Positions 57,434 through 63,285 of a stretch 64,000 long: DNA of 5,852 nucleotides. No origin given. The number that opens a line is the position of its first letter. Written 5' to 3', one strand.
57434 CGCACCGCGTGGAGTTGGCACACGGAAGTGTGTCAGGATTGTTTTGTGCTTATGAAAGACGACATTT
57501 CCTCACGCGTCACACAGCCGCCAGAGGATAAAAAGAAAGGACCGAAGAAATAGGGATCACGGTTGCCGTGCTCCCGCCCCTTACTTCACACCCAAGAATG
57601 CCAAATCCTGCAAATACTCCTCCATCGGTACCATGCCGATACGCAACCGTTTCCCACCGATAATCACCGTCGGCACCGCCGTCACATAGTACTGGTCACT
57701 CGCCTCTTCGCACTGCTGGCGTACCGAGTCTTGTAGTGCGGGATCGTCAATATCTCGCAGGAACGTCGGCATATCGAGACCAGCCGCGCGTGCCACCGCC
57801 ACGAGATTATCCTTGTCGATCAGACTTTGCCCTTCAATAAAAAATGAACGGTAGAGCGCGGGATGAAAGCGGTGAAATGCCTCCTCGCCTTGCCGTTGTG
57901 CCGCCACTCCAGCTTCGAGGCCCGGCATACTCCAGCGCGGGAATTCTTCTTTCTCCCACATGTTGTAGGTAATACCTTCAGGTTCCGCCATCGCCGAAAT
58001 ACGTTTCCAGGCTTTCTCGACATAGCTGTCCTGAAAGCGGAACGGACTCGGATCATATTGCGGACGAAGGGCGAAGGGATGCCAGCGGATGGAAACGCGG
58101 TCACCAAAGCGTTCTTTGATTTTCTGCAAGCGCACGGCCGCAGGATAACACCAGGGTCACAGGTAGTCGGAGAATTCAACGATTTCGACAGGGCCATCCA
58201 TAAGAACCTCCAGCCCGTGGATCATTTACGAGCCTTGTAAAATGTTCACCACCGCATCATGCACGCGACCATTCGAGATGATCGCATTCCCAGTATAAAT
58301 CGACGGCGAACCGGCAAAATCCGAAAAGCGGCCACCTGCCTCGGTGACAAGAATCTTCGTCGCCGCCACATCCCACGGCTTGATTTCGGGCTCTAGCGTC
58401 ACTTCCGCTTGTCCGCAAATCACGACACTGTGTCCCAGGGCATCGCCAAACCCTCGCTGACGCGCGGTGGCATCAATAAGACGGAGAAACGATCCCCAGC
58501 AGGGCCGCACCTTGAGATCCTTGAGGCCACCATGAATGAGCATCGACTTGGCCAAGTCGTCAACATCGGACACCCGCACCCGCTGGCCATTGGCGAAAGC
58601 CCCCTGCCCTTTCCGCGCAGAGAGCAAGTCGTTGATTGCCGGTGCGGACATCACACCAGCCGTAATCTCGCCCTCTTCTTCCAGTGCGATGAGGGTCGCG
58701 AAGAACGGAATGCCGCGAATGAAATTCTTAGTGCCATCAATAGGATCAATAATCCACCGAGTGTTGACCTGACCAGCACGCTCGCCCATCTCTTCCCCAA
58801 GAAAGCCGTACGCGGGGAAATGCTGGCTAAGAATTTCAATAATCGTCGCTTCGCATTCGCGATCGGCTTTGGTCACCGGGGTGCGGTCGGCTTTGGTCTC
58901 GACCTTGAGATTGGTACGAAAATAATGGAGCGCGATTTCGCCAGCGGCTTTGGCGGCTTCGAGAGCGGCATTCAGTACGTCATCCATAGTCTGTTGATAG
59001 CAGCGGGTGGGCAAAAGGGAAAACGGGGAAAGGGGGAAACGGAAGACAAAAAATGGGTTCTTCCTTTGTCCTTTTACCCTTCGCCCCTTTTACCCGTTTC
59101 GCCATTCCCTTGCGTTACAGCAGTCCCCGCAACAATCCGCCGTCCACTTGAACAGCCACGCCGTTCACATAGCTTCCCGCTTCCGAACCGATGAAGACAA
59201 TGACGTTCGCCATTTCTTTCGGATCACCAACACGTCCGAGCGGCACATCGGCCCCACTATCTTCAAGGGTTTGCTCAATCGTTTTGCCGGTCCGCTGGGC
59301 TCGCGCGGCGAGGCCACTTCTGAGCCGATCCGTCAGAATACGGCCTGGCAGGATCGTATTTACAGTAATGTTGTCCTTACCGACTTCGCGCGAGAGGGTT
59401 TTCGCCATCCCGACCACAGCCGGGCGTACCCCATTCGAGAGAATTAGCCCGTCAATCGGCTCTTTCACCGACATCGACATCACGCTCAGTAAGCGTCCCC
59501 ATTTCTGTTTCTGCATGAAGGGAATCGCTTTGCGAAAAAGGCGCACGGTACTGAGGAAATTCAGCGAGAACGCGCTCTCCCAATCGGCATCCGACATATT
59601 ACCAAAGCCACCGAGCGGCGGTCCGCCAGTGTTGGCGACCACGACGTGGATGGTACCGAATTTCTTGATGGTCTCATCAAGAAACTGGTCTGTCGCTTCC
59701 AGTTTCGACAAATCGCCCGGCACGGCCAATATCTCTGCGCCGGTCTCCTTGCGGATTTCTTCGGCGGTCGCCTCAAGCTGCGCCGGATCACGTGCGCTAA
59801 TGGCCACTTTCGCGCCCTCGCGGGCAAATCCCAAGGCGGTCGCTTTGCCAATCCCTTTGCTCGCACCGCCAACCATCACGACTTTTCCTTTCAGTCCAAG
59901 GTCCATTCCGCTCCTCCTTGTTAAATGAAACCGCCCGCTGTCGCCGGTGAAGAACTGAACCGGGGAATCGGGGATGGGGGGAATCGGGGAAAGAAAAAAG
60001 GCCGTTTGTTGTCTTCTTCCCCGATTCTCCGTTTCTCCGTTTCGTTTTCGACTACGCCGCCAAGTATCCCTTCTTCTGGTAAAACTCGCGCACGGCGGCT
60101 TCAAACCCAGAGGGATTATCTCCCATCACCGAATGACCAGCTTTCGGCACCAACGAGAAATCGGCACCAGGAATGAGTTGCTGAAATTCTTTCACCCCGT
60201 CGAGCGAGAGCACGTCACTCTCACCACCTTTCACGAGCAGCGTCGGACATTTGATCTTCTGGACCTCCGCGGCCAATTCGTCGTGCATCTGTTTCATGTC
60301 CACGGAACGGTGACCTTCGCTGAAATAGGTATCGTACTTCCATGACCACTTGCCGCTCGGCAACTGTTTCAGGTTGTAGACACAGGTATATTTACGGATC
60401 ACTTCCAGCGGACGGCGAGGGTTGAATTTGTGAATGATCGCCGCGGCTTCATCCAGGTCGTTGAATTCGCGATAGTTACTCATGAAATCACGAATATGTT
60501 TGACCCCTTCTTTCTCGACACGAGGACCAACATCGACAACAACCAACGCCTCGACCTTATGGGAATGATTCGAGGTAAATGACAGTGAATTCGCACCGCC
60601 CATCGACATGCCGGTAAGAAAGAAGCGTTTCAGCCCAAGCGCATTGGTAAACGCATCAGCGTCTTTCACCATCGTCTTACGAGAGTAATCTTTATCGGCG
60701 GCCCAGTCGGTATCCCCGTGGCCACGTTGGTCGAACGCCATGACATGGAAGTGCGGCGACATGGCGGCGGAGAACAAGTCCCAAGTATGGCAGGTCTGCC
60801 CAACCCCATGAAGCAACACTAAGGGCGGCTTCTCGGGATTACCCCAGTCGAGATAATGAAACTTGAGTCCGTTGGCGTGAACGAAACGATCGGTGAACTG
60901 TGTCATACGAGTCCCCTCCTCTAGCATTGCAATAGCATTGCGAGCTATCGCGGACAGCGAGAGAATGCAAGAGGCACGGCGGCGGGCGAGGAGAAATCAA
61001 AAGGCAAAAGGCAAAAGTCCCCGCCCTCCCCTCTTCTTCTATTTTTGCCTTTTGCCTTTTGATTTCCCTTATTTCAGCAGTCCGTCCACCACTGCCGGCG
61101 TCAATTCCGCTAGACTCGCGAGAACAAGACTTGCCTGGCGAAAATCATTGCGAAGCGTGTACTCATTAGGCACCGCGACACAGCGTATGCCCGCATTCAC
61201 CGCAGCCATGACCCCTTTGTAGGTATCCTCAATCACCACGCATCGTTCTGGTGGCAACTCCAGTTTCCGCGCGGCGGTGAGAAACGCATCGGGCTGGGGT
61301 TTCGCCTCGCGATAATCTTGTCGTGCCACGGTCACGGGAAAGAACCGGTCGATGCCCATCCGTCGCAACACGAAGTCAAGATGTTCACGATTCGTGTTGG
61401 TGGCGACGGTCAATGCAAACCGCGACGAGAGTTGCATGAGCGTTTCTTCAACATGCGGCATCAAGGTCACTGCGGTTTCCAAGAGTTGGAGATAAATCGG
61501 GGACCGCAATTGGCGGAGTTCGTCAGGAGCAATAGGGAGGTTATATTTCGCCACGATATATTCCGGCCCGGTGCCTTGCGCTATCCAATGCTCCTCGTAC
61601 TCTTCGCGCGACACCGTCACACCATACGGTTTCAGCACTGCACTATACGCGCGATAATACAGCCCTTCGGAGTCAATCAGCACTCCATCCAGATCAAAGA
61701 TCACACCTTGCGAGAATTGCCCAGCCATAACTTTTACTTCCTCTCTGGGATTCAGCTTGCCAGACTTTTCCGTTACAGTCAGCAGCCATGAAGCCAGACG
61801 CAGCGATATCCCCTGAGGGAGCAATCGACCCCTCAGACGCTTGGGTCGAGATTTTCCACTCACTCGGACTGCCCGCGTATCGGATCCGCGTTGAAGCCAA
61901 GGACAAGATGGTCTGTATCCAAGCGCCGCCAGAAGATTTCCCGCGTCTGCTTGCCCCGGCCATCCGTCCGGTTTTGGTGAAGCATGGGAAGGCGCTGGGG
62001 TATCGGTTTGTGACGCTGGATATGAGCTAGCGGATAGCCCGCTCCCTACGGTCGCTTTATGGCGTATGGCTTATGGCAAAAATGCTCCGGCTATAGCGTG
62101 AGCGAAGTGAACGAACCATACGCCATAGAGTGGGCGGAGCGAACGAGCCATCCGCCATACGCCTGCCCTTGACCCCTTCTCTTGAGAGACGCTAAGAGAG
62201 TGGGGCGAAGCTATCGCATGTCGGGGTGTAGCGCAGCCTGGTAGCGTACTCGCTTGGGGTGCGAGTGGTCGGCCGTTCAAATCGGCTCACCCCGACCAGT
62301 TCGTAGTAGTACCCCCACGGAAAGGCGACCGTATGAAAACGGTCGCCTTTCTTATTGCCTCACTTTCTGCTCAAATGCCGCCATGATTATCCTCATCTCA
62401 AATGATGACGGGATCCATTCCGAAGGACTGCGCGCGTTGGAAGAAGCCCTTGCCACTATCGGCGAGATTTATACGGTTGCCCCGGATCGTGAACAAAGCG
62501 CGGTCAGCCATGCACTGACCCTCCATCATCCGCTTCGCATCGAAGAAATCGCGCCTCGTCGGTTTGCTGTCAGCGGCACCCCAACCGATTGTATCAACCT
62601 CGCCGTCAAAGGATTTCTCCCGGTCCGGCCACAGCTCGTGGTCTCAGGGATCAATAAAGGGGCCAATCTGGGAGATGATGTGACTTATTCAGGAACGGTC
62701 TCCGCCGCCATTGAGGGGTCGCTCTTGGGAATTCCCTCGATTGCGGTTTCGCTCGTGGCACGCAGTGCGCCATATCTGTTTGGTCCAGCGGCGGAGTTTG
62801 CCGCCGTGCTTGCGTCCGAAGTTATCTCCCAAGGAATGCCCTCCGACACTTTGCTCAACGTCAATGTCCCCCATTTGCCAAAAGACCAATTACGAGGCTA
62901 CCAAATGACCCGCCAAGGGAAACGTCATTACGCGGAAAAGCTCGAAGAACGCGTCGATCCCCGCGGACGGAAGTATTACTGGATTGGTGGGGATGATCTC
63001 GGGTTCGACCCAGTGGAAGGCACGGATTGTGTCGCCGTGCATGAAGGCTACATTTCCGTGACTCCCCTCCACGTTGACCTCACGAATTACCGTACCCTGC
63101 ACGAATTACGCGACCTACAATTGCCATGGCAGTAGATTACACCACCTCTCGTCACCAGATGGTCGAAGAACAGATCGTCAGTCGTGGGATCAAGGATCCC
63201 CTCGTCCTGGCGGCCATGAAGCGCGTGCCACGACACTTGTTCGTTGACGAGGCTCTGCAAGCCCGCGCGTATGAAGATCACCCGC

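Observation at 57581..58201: Unannotated selenoprotein candidate: DsbA/FrnE-like oxidoreductase with TGA at the first Cys of CXXC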

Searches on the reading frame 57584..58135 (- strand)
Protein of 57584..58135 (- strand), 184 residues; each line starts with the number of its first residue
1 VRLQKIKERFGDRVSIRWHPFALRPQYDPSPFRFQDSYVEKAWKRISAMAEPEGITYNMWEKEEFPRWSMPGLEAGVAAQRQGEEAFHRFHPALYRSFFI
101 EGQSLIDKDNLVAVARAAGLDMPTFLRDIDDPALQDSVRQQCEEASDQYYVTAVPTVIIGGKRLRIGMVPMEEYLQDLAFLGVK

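Call 12: find_related_loci(query=window:57584-58135:-, collection=metagenome_contigs, flank=2000)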
Query seq(184 aa) (184 aa) in metagenome_contigs; peptide patterns used: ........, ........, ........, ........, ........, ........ (x = any residue, [..] = any of these).
92 stretches matched a pattern; 6 encode a relative of the query (tblastn E <= 1e-3); 6 distinct loci.
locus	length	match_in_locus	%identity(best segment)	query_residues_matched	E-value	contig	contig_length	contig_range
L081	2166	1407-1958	95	1-184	1e-125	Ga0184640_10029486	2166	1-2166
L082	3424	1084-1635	91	1-184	8e-120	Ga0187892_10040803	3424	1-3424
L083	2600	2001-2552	91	1-184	5e-118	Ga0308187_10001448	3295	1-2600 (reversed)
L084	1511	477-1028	77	1-184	5e-106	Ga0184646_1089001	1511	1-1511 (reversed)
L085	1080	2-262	71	98-184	5e-41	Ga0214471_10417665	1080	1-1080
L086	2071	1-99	94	152-184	9e-16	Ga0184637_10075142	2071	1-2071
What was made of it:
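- Tried and rejected: It returned only 6 loci (call 12).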

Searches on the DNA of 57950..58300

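Call 36: search_rna_families(source=window, start=57950, end=58300, threshold=evalue, max_evalue=10)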
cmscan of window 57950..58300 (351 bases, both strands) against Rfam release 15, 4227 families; matches with E-value up to 10: 1.
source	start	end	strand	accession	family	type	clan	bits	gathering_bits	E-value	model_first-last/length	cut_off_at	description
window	58023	58054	-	RF02762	C1_109596F_thermometer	Cis-reg; thermoregulator;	-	8.4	125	4.5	171-202/227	no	C1_109596F 5' UTR thermometer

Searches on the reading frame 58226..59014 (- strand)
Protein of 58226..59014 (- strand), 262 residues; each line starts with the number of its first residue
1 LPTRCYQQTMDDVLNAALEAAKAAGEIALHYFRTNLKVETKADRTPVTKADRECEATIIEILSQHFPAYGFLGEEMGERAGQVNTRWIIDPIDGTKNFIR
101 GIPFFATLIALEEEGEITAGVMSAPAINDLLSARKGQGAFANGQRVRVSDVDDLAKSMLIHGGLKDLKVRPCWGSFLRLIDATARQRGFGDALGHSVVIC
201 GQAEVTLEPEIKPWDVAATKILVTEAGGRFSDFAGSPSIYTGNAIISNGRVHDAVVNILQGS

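Call 48: search_protein_families(library=pfam, proteins=[window:58226-59014:-], max_evalue=0.00001)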
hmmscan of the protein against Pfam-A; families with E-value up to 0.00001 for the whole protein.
window:58226-59014:- (262 aa): 1 family
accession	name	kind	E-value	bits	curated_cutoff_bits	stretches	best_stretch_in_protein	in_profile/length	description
PF00459.30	Inositol_P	-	2.1e-56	191.8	27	1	10-253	2-260/271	Inositol monophosphatase family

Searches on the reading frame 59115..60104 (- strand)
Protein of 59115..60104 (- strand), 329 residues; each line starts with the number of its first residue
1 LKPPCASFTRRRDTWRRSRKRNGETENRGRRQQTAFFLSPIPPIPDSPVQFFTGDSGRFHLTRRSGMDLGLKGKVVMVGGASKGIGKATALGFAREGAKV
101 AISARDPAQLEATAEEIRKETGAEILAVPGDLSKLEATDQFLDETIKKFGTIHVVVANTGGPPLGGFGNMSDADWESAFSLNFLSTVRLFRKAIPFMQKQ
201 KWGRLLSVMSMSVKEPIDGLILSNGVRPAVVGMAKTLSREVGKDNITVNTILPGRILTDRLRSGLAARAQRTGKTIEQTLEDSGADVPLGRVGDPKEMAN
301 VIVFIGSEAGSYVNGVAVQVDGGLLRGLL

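Call 48: search_protein_families(library=pfam, proteins=[window:59115-60104:-], max_evalue=0.00001)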
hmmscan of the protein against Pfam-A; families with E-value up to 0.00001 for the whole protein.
window:59115-60104:- (329 aa): 3 families
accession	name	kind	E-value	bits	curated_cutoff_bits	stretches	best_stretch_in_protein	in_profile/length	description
PF13561.12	adh_short_C2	-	2e-47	162.2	27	1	80-324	1-235/236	Enoyl-(Acyl carrier protein) reductase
PF00106.31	adh_short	-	7.4e-43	146.7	26.6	1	74-261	1-187/195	short chain dehydrogenase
PF08659.16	KR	-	1.5e-07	32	22.6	1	76-180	3-110/180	KR domain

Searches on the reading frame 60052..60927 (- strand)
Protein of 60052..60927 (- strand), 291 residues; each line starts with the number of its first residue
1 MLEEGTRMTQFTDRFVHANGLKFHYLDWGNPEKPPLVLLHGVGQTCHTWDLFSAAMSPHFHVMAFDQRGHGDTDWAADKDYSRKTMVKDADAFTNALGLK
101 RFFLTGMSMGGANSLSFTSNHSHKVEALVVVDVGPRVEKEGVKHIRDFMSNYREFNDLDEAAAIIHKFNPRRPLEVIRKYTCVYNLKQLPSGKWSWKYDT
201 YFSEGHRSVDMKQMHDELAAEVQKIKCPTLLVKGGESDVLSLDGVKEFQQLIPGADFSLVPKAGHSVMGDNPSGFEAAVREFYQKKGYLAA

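Call 48: search_protein_families(library=pfam, proteins=[window:60052-60927:-], max_evalue=0.00001)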
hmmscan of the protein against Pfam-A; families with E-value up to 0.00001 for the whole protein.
window:60052-60927:- (291 aa): 3 families
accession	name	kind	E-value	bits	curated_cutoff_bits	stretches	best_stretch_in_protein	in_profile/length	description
PF00561.26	Abhydrolase_1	-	5.2e-23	82.4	25.8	1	34-272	1-245/245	alpha/beta hydrolase fold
PF12146.15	Hydrolase_4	-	8.8e-18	64.9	27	1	35-270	6-237/239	Serine aminopeptidase, S33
PF12697.13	Abhydrolase_6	-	1.6e-17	65.3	26.3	1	36-276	1-215/217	Alpha/beta hydrolase family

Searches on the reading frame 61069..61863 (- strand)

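Call 48: search_protein_families(library=pfam, proteins=[window:61069-61863:-], max_evalue=0.00001)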
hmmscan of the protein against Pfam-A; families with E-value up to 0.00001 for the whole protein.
window:61069-61863:- (264 aa): 3 families
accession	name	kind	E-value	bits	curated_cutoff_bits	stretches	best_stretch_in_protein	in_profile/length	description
PF13419.12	HAD_2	-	1.7e-30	106.9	23.8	1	54-231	1-178/178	Haloacid dehalogenase-like hydrolase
PF00702.32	Hydrolase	-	1.5e-26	94.4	26.4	1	53-225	3-191/191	haloacid dehalogenase-like hydrolase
PF13242.12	Hydrolase_like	-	7.7e-09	35.8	22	1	188-254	4-75/75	HAD-hyrolase-like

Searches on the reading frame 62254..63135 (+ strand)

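Call 48: search_protein_families(library=pfam, proteins=[window:62254-63135:+], max_evalue=0.00001)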
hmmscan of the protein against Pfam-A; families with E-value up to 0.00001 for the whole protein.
window:62254-63135:+ (293 aa): 1 family
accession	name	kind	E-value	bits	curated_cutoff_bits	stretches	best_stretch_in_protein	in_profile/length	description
PF01975.23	SurE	-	4.5e-65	219.4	22.1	1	46-227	1-188/189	Survival protein SurE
